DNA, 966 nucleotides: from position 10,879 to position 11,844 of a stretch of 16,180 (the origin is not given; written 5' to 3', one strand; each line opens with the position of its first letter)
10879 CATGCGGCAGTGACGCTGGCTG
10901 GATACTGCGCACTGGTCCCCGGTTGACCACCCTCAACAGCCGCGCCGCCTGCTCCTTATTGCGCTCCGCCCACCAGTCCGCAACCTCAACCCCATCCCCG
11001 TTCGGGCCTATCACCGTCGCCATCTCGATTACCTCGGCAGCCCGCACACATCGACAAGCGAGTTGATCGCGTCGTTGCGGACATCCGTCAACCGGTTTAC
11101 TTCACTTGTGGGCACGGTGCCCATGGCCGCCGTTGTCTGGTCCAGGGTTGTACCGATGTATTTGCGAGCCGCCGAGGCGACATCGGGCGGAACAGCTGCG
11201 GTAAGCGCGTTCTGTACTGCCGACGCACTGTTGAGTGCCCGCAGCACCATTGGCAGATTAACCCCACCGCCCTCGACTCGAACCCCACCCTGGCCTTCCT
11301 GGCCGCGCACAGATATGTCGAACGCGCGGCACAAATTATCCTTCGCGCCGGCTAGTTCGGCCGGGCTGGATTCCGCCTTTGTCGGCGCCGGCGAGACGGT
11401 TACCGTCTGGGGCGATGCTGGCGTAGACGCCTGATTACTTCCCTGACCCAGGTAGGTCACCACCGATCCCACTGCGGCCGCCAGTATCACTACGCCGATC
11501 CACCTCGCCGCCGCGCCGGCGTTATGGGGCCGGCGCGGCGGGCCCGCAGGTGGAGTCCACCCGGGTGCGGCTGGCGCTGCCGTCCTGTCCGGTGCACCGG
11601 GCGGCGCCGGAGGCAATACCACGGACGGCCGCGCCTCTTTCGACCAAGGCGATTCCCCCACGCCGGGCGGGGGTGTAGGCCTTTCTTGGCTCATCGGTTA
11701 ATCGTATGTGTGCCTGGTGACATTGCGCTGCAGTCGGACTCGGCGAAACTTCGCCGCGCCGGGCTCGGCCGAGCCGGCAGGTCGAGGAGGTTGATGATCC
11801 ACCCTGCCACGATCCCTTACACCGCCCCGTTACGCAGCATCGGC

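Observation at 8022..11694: Orphan EspK-like three-gene operon, apparently without a type VII secretion system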

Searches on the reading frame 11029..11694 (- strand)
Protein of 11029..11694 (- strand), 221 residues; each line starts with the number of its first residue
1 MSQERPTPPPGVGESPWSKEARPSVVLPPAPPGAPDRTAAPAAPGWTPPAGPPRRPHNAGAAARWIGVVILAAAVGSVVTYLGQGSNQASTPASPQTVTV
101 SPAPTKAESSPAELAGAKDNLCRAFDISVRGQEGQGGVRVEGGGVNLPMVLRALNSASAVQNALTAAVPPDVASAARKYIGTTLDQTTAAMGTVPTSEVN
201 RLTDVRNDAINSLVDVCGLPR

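Call 5: search_protein_families(library=pfam, proteins=[window:11029-11694:-], max_evalue=1)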
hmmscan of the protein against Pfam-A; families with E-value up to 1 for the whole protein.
window:11029-11694:- (221 aa): 1 family
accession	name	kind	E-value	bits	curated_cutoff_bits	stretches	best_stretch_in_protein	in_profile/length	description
PF19628.4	DUF6132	-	0.12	12.5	23.2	1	64-87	7-30/60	Family of unknown function (DUF6132)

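Call 6: search_protein_families(library=ncbifam, proteins=[window:11029-11694:-], max_evalue=1)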
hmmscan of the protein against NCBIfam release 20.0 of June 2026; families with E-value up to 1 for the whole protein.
window:11029-11694:- (221 aa): 0 families

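Call 70: find_homologous_proteins(query=window:11029-11694:-)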
Query window:11029-11694:- (221 aa): 170 proteins with E <= 0.001 among 7506 candidates; the best 120 are listed.
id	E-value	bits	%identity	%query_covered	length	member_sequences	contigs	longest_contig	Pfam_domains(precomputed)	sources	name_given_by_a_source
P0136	3.4e-131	454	98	100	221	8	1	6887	PF27150.1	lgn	-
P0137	2.0e-91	324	75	99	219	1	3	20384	PF27150.1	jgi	jgi:hypothetical protein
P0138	2.4e-91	323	73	100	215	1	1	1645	PF27150.1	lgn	-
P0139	4.9e-90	319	72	100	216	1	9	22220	PF27150.1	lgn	-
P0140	8.2e-76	273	64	100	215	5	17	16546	PF27150.1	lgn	-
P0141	8.7e-75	269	81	73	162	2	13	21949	PF27150.1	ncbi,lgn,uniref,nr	ncbi:hypothetical protein [Mycobacterium avium]|uniref:hypothetical protein n=1 Tax=Mycobacterium av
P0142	4.7e-72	260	66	95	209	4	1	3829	PF27150.1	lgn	-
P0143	5.9e-70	254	62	100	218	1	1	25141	PF27150.1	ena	-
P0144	7.1e-70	253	65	95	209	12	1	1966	PF27150.1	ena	-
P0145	4.0e-69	251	62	100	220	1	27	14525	PF27150.1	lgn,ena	-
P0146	3.7e-64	235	76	70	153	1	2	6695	PF27150.1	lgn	-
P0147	1.1e-63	233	58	94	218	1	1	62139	PF27150.1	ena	-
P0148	1.7e-61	226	56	94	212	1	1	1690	PF27150.1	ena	-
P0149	1.8e-61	226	55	94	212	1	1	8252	PF27150.1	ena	-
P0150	1.9e-61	226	59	94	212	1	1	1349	PF27150.1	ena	-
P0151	4.0e-61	225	74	70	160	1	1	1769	PF27150.1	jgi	jgi:hypothetical protein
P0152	5.2e-61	224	55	94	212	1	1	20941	PF27150.1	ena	-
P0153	6.7e-61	224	58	94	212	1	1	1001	PF27150.1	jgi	jgi:hypothetical protein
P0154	9.1e-61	223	56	100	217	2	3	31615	PF27150.1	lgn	-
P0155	1.5e-60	223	67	69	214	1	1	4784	PF27150.1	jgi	jgi:hypothetical protein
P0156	8.9e-60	220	58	94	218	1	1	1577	PF27150.1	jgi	jgi:hypothetical protein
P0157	2.0e-59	219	57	94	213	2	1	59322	PF27150.1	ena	-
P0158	2.2e-59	219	78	65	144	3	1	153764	PF27150.1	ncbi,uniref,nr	ncbi:hypothetical protein [Mycobacterium bohemicum]|uniref:hypothetical protein n=1 Tax=Mycobacteriu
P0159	4.9e-59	218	57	100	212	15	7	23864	PF27150.1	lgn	-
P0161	5.6e-58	214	55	94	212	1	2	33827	PF27150.1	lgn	-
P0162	9.4e-58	214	66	66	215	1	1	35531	PF27150.1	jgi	jgi:hypothetical protein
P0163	1.9e-57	213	56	94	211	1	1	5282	PF27150.1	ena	-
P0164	2.1e-57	212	72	66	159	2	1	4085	PF27150.1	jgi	jgi:hypothetical protein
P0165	5.1e-57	211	56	94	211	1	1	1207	PF27150.1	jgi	jgi:hypothetical protein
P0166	5.4e-57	211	56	94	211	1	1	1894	PF27150.1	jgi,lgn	jgi:hypothetical protein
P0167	9.7e-57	210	56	94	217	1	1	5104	PF27150.1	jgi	jgi:hypothetical protein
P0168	1.1e-56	210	58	95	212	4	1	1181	PF27150.1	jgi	jgi:hypothetical protein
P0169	2.1e-56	209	58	95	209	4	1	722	PF27150.1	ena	-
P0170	3.8e-56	208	69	65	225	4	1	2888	PF27150.1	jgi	jgi:hypothetical protein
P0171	5.3e-56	208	49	94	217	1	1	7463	PF27150.1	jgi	jgi:hypothetical protein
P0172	6.4e-56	208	56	94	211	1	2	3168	PF27150.1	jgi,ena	jgi:hypothetical protein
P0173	8.0e-56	207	61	78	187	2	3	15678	PF27150.1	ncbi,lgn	-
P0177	7.0e-55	204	71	64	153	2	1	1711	PF27150.1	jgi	jgi:hypothetical protein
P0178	7.9e-55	204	55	95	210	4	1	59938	PF27150.1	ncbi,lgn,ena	-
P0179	1.2e-54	203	54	94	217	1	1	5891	PF27150.1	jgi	jgi:hypothetical protein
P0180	1.8e-54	203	54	94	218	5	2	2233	PF27150.1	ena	-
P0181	2.1e-54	203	53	94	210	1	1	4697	PF27150.1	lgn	-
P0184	5.7e-54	201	54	94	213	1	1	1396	PF27150.1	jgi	jgi:hypothetical protein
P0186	8.9e-54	201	65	69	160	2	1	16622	PF27150.1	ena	-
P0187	1.4e-53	200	53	94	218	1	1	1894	PF27150.1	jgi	jgi:hypothetical protein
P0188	1.5e-53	200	66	65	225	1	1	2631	PF27150.1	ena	-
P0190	3.0e-53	199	65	69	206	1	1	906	PF27150.1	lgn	-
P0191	4.3e-53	198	54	94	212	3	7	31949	PF27150.1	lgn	-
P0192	8.1e-53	197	62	71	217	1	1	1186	PF27150.1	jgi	jgi:hypothetical protein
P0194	1.6e-52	197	62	66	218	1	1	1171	PF27150.1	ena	-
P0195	2.0e-52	196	54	94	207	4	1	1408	PF27150.1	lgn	-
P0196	4.9e-52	195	59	69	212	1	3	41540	PF27150.1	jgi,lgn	jgi:hypothetical protein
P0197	6.1e-52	195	53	94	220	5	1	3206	PF27150.1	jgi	jgi:hypothetical protein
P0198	9.7e-52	194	67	68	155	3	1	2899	PF27150.1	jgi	jgi:hypothetical protein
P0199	2.5e-51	193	58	72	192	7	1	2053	PF27150.1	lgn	-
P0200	2.9e-51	192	58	69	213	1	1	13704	PF27150.1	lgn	-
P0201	3.2e-51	192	63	66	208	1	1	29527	PF27150.1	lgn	-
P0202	3.3e-51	192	53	94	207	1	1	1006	PF27150.1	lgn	-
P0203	3.8e-51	192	51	94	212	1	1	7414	PF27150.1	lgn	-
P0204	5.4e-51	192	63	68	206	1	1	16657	PF27150.1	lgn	-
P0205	5.9e-51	191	65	66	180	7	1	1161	PF27150.1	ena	-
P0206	6.2e-51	191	60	82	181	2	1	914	PF27150.1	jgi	jgi:hypothetical protein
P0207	6.5e-51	191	57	78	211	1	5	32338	PF27150.1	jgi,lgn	jgi:hypothetical protein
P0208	7.2e-51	191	62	69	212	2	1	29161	PF27150.1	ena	-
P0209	8.3e-51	191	67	66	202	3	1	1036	PF27150.1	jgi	jgi:hypothetical protein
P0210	1.1e-50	191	63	64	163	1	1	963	PF27150.1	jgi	jgi:hypothetical protein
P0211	1.2e-50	190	64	63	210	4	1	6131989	PF27150.1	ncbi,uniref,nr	ncbi:hypothetical protein MSIMFB_04535 [Mycobacterium simulans]|uniref:Uncharacterized protein n=1 T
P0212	1.3e-50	190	52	94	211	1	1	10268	PF27150.1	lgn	-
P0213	1.4e-50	190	51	94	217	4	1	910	PF27150.1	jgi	-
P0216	3.7e-50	189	51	94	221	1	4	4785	PF27150.1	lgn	-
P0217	4.8e-50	188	60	70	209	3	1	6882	PF27150.1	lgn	-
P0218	5.1e-50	188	66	65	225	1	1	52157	PF27150.1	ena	-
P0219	7.5e-50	188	51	94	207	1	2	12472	PF27150.1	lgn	-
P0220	8.9e-50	188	77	51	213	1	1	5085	PF27150.1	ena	-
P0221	1.0e-49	187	64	68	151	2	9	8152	PF27150.1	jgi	jgi:hypothetical protein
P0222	1.7e-49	187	77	54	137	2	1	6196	PF27150.1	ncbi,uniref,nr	ncbi:hypothetical protein [Mycobacterium kansasii]|uniref:hypothetical protein n=1 Tax=Mycobacterium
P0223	1.7e-49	187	64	68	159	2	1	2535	PF27150.1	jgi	jgi:hypothetical protein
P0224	1.7e-49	187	49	94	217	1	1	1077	PF27150.1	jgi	jgi:cell wall-associated NlpC family hydrolase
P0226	2.1e-49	186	54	94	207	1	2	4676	PF27150.1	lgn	-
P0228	8.2e-49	184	53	94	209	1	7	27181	PF27150.1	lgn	-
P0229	1.1e-48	184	49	94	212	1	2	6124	PF27150.1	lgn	-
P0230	1.5e-48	184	60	74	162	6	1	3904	PF27150.1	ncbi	ncbi:hypothetical protein, partial [Mycobacterium avium]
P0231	1.5e-48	184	60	77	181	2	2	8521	PF27150.1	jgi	jgi:hypothetical protein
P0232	1.7e-48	183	52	94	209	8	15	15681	PF27150.1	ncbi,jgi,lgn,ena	jgi:hypothetical protein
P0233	4.0e-48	182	59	70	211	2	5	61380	PF27150.1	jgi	jgi:hypothetical protein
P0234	5.6e-48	182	64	68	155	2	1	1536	PF27150.1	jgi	jgi:hypothetical protein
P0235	6.0e-48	182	62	71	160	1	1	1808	PF27150.1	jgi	jgi:hypothetical protein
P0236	7.6e-48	181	53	94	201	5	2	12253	PF27150.1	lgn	-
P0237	3.7e-47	179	50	94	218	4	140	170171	PF27150.1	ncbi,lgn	-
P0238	4.0e-47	179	50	94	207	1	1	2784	PF27150.1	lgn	-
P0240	1.0e-46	178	48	95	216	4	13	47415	PF27150.1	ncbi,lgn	-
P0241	1.1e-46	178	68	46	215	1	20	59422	PF27150.1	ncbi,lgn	-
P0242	1.4e-46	177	60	68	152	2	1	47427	PF27150.1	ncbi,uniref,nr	ncbi:hypothetical protein [Mycobacterium kyorinense]|uniref:hypothetical protein n=1 Tax=Mycobacteri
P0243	1.4e-46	177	62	70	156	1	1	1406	PF27150.1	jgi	jgi:hypothetical protein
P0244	1.6e-46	177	70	46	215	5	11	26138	PF27150.1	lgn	-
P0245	1.6e-46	177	48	94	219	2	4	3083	PF27150.1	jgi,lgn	jgi:hypothetical protein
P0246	3.2e-46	176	62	71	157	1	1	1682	PF27150.1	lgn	-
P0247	3.2e-46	176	46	94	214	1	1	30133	PF27150.1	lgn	-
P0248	4.3e-46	176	61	64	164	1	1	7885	PF27150.1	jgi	jgi:hypothetical protein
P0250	9.2e-46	174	51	94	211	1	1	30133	PF27150.1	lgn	-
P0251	1.0e-45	174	71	46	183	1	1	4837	PF27150.1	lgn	-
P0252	1.1e-45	174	49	94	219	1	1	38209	PF27150.1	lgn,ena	-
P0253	1.2e-45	174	61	69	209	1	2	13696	PF27150.1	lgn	-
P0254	1.4e-45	174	60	70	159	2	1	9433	PF27150.1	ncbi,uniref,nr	ncbi:hypothetical protein F0Q45_21405 [Mycobacterium simiae]|uniref:Uncharacterized protein n=1 Tax=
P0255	2.3e-45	173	58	65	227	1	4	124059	PF27150.1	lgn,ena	-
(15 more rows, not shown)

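Call 94: search_solved_structures(query=A5, max_evalue=10, show_alignments=2)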
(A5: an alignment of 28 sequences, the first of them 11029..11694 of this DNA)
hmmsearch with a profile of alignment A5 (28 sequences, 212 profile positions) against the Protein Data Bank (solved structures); distinct sequences matched with E-value up to 10: 3.
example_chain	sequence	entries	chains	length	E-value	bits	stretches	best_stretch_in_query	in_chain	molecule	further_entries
5zji_G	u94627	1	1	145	0.66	13.4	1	13-87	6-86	Photosystem I reaction center subunit V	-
8bcv_G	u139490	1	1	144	0.91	12.9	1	12-88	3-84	Photosystem I reaction center subunit V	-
9kef_L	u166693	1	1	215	0.91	12.9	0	29-116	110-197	SOJB-Fab Lchian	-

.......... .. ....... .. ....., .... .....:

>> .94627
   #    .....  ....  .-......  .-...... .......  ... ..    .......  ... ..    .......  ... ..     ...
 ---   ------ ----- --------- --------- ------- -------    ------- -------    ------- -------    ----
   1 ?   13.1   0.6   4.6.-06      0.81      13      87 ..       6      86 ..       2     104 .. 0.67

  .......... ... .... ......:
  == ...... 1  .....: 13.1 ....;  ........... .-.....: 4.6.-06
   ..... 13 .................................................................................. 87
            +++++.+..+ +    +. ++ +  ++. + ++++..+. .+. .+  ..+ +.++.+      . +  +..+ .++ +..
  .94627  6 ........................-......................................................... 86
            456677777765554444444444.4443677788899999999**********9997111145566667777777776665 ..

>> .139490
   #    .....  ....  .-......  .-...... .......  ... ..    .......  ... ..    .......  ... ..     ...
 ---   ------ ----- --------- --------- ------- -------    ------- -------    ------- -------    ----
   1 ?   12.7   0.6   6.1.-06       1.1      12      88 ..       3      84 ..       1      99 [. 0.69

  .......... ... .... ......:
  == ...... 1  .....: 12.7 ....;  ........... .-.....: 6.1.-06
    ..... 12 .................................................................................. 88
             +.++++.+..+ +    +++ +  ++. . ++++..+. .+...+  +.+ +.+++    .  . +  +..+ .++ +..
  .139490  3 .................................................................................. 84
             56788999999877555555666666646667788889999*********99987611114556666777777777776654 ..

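Call 95: search_protein_families(library=ncbifam, proteins=[P0211], max_evalue=0.1)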
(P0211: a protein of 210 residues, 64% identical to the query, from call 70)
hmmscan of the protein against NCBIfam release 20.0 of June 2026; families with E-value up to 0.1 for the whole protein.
P0211 (210 aa): 0 families
